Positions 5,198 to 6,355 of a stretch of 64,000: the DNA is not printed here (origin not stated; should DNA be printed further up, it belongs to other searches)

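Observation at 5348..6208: Low-GC orphan gene with a ParB-N / sulfiredoxin-like motif between housekeeping genes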

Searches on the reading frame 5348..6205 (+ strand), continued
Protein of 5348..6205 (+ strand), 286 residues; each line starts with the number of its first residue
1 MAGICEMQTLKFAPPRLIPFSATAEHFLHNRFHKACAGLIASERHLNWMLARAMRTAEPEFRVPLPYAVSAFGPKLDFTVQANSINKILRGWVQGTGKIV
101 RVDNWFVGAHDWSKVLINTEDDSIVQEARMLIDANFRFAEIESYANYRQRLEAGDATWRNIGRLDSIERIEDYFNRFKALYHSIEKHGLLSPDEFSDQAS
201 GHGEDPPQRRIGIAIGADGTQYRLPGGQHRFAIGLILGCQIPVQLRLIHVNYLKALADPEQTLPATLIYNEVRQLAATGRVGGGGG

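Call 39: fold_search(model_id=the predicted structure, library=pdb)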
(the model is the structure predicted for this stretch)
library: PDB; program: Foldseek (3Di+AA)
matches with E <= 10: 52; with E <= 0.001: 0
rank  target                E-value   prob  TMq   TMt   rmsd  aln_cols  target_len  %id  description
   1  7lj1_d                6.4e-02  0.66  0.17  0.37   5.6        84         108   24  Human Prx1-Srx Decameric Complex (released 2021-07-14)
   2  7lj1_g                7.7e-02  0.60  0.17  0.38   5.6        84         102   24  Human Prx1-Srx Decameric Complex (released 2021-07-14)
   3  7lj1_i                7.7e-02  0.60  0.17  0.38   5.6        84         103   24  Human Prx1-Srx Decameric Complex (released 2021-07-14)
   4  7lj1_b                7.7e-02  0.60  0.17  0.37   5.6        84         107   24  Human Prx1-Srx Decameric Complex (released 2021-07-14)
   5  7lj1_n                7.7e-02  0.38  0.12  0.30   9.2        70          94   26  Human Prx1-Srx Decameric Complex (released 2021-07-14)
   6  7lj1_a                9.1e-02  0.57  0.17  0.37   5.6        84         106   24  Human Prx1-Srx Decameric Complex (released 2021-07-14)
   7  3cyi                  1.2e-01  0.51  0.17  0.37   6.0        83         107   23  Crystal Structure of Human Sulfiredoxin (Srx) in Complex with ATP:Mg2+ (released 2008-07-01)
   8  1xw3                  1.2e-01  0.47  0.17  0.35   5.7        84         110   24  Crystal Structure of Human Sulfiredoxin (Srx) (released 2005-05-24)
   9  7lj1_k                1.5e-01  0.38  0.17  0.39   5.7        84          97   23  Human Prx1-Srx Decameric Complex (released 2021-07-14)
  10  1xw4                  1.6e-01  0.44  0.17  0.36   5.7        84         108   24  Crystal Structure of Human Sulfiredoxin (Srx) in Complex with ADP (released 2005-05-24)
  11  1yzs_MODEL_1_A        1.9e-01  0.41  0.17  0.34   5.5        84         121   24  Solution structure of human sulfiredoxin (srx) (released 2005-03-22)
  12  2rii_X                2.1e-01  0.35  0.17  0.37   6.1        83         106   23  Crystal Structure of Human Peroxiredoxin I in complex with Sulfiredoxin (released 2008-01-08)
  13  3hy2_X                3.2e-01  0.30  0.17  0.39   5.5        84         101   24  Crystal Structure of Sulfiredoxin in Complex with Peroxiredoxin I and ATP:Mg2+ (released 2009-10-06)
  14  2rii_Y                4.3e-01  0.21  0.17  0.38   6.0        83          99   22  Crystal Structure of Human Peroxiredoxin I in complex with Sulfiredoxin (released 2008-01-08)
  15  7nfu_B                5.5e-01  0.15  0.16  0.21  13.1       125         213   18  Crystal structure of C-terminally truncated Geobacillus thermoleovorans nucleoid occlusion protein Noc (released 2021-02-17)
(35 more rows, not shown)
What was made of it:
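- On ParB/Srx fold superfamily (structural level): With the full model, 29 of the top 31 Foldseek PDB hits are ParB/Srx proteins (call 39).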

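Call 45: find_related_loci(query=A4, collection=metagenome_contigs, flank=8000)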
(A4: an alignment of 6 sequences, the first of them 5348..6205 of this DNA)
Query A4 (286 aa) in metagenome_contigs; peptide patterns used: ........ (x = any residue, [..] = any of these).
276 stretches matched a pattern; 12 encode a relative of the query (tblastn E <= 1e-3); 12 distinct loci.
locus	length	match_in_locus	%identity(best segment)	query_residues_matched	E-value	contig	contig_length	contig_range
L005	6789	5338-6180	90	1-281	3e-175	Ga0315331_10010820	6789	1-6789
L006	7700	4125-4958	86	1-278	1e-163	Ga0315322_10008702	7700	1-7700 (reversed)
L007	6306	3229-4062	83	1-278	8e-157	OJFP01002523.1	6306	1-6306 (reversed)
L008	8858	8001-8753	86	1-251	2e-152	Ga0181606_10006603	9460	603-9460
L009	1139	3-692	82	49-278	2e-139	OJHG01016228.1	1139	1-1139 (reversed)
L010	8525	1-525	93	107-281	6e-109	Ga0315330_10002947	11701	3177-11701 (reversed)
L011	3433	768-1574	41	6-277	8e-63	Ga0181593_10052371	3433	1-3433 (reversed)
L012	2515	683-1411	36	24-260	2e-36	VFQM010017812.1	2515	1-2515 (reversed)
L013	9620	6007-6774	32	32-253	7e-34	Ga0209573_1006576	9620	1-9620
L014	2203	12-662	34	58-275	8e-32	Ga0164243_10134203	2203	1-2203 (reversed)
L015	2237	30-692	38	43-257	4e-31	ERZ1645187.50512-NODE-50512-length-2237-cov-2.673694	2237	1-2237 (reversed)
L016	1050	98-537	45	105-275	3e-23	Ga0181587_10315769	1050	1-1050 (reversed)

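Call 50: search_protein_families(library=pfam, proteins=[L011:1707-2501:+, L011:2513-3433:+, L013:6896-8134:+, L013:3129-5204:+, L013:2076-3122:+, L013:8318-9298:+, L012:3-608:+, L014:971-2203:+, L013:9175-9618:+, L013:2-1165:+], max_evalue=0.001)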
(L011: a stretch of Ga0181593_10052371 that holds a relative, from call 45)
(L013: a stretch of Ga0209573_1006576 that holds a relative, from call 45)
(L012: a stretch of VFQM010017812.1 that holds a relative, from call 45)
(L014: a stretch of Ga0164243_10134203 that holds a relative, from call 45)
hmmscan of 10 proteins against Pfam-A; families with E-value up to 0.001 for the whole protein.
L011:1707-2501:+ (265 aa): 1 family
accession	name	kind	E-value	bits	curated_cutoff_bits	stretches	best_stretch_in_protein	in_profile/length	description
PF01507.26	PAPS_reduct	-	1.3e-36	126.6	22.5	1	26-218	2-173/175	Phosphoadenosine phosphosulfate reductase domain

L011:2513-3433:+ (307 aa): 3 families
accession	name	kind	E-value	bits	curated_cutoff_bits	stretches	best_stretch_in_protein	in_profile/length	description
PF00009.33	GTP_EFTU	-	1.2e-41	142.8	26.5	1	11-193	4-176/188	Elongation factor Tu GTP binding domain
PF03144.31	GTP_EFTU_D2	-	2.1e-05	25.3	30.3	1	239-271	2-39/73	Elongation factor Tu domain 2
PF01926.29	MMR_HSR1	-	3.6e-05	24.3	21.9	0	67-129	26-94/113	50S ribosome-binding GTPase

L013:6896-8134:+ (413 aa): 1 family
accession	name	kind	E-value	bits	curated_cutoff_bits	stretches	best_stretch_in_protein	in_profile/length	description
PF05159.20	Capsule_synth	-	6.4e-81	272.6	20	1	83-389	1-310/310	Capsule polysaccharide biosynthesis protein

L013:3129-5204:+ (692 aa): 1 family
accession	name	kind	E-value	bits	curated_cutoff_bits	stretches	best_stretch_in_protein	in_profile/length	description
PF05159.20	Capsule_synth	-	1.8e-87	294.1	20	3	38-297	2-310/310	Capsule polysaccharide biosynthesis protein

L013:2076-3122:+ (349 aa): 1 family
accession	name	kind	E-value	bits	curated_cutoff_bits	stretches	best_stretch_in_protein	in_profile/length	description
PF13524.12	Glyco_trans_1_2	-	2.6e-17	63.6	25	1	225-344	24-143/144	Glycosyl transferase-like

L013:8318-9298:+ (327 aa): 5 families
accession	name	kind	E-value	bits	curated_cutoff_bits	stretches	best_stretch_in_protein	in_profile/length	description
PF05523.17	FdtA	-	1.1e-52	177.8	23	1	195-323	2-130/131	WxcM-like, C-terminal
PF00132.30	Hexapep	-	9.1e-24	82.6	27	3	117-151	2-36/36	Bacterial transferase hexapeptide (six repeats)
PF25084.1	LbH_EIF2B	-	7.3e-10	39.2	54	1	17-98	25-104/105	EIF2B subunit epsilon LbH domain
PF14602.12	Hexapep_2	-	5e-08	33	27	1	123-151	8-34/34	Hexapeptide repeat of succinyl-transferase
PF25087.1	GMPPB_C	-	0.00092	19.3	39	0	43-83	5-45/110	GMPPB C-terminal domain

L012:3-608:+ (202 aa): 1 family
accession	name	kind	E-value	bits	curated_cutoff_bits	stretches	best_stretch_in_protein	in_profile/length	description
PF13472.12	Lipase_GDSL_2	-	0.00039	21.4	32.9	0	24-163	39-160/178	GDSL-like Lipase/Acylhydrolase family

L014:971-2203:+ (411 aa): 1 family
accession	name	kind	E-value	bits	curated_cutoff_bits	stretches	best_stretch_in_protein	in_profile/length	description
PF05159.20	Capsule_synth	-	9.3e-90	301.7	20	1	81-388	2-310/310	Capsule polysaccharide biosynthesis protein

L013:9175-9618:+ (148 aa): 1 family
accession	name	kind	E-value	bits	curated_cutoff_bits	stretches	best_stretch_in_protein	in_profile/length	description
PF01041.23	DegT_DnrJ_EryC1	-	3.5e-31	109.2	19.8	1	57-144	5-92/360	DegT/DnrJ/EryC1/StrS aminotransferase family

L013:2-1165:+ (388 aa): 1 family
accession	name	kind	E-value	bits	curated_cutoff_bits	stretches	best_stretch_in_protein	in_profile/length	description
PF07394.17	DUF1501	-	4.7e-41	141.7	27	1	18-374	3-387/390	Protein of unknown function (DUF1501)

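Call 55: search_dna_similar(query=P0014, collection=plasmids, mode=protein, max_evalue=0.00001, max_rows=30)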
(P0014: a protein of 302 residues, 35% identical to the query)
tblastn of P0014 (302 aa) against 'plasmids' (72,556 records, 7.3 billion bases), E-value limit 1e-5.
No match.
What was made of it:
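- Tried and rejected: Plasmid tblastn with P0014 found nothing (call 55).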

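Call 56: find_encoding_contigs(protein=P0157, flank=8000, max_places=4)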
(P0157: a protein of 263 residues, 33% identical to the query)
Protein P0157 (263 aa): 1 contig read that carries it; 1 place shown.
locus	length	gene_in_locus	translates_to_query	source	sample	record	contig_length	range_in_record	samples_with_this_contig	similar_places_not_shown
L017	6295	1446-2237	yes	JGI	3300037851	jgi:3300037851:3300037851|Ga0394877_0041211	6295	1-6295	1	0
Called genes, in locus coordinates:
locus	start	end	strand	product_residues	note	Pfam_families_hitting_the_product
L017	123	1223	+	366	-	-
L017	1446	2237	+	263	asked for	-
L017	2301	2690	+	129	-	-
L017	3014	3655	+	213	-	-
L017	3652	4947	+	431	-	-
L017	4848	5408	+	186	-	PF18884:TSP3_bac (faint)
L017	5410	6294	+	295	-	?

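Call 57: find_encoding_contigs(protein=P0010, flank=8000, max_places=4)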
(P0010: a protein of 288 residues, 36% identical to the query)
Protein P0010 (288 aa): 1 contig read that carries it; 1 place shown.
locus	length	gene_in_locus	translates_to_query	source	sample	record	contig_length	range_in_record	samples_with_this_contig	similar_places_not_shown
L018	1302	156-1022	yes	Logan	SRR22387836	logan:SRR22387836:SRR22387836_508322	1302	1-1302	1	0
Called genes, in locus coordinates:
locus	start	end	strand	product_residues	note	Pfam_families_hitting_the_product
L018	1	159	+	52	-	?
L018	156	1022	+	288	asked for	-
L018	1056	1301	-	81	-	?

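Call 58: search_protein_families(library=pfam, proteins=[P0020, P0100, P0117, P0141, P0142, P0051], max_evalue=0.1)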
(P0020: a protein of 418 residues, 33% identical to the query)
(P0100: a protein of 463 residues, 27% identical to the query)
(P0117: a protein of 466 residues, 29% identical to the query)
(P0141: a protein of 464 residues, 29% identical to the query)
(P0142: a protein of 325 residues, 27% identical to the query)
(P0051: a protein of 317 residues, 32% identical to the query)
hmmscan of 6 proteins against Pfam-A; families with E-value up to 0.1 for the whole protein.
P0020 (418 aa): 0 families

P0100 (463 aa): 0 families

P0117 (466 aa): 0 families

P0141 (464 aa): 0 families

P0142 (325 aa): 0 families

P0051 (317 aa): 0 families
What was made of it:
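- Tried and rejected: The longer family members (418-466 aa) have no Pfam domain in their extra region (call 58).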

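Call 59: find_encoding_contigs(protein=P0100, flank=8000, max_places=3)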
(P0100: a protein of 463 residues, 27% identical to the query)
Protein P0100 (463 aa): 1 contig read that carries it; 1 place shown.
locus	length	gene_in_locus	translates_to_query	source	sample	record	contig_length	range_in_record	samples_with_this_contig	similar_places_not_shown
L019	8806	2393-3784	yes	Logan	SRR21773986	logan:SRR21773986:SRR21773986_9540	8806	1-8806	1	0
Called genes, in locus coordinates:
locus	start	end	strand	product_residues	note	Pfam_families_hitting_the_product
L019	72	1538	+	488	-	PF00413:Peptidase_M10 (weak), PF08548:Peptidase_M10_C, PF00353:HemolysinCabind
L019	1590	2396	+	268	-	-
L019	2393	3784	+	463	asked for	-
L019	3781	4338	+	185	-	PF01842:ACT, PF22629:ACT_AHAS_ss, PF13710:ACT_5, PF10369:ALS_ss_C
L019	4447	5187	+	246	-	PF03740:PdxJ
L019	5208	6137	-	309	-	PF01436:NHL (faint), PF08450:SGL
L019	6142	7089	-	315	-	PF00248:Aldo_ket_red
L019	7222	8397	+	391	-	PF01266:DAO (weak), PF01494:FAD_binding_3, PF07992:Pyr_redox_2 (faint), PF01494:FAD_binding_3 (weak)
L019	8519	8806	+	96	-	?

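Call 60: find_encoding_contigs(protein=P0013, flank=10000, max_places=3)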
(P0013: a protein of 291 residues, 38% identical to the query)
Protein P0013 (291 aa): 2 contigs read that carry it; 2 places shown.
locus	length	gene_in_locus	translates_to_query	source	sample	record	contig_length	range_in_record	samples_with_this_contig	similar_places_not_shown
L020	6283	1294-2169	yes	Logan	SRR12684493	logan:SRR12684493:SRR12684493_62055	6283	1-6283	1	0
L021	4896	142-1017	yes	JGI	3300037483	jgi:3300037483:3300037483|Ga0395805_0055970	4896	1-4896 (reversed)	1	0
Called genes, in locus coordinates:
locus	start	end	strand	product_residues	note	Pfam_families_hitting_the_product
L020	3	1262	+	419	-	?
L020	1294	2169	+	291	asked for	-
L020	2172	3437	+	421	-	PF05159:Capsule_synth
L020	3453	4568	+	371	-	PF04392:ABC_sub_bind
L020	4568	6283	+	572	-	?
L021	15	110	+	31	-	-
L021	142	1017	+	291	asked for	-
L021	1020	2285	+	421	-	PF05159:Capsule_synth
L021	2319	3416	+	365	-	PF04392:ABC_sub_bind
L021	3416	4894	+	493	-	?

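Call 61: find_encoding_contigs(protein=P0016, flank=10000, max_places=3)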
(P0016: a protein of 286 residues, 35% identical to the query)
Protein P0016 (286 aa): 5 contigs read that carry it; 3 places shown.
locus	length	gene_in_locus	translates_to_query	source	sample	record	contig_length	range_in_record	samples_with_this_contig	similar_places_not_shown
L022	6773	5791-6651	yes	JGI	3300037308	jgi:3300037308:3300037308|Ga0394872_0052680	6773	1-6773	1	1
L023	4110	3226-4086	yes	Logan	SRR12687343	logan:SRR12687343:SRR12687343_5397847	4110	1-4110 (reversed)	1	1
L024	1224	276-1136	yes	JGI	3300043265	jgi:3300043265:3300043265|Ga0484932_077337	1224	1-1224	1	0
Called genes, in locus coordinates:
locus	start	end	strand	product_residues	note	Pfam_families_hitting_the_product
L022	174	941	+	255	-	PF00132:Hexapep (weak)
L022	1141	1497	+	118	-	-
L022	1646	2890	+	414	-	PF07592:DDE_Tnp_ISAZ013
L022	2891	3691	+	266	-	PF11790:Glyco_hydro_cc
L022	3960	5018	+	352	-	PF00535:Glycos_transf_2 (faint)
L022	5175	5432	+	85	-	-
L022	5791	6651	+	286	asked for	-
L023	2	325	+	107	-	?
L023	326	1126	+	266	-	PF11790:Glyco_hydro_cc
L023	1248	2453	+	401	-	PF00535:Glycos_transf_2 (weak)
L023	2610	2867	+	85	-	-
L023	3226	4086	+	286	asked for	-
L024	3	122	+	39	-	?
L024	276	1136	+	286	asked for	-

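Call 62: find_encoding_contigs(protein=P0017, flank=10000, max_places=3)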
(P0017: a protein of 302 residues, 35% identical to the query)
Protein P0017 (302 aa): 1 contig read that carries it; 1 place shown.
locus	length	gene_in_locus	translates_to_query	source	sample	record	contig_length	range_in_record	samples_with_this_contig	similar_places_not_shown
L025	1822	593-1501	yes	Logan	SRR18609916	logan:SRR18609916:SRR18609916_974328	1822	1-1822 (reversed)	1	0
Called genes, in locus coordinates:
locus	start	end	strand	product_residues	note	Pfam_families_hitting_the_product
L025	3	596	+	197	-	?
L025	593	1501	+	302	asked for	-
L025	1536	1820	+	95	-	?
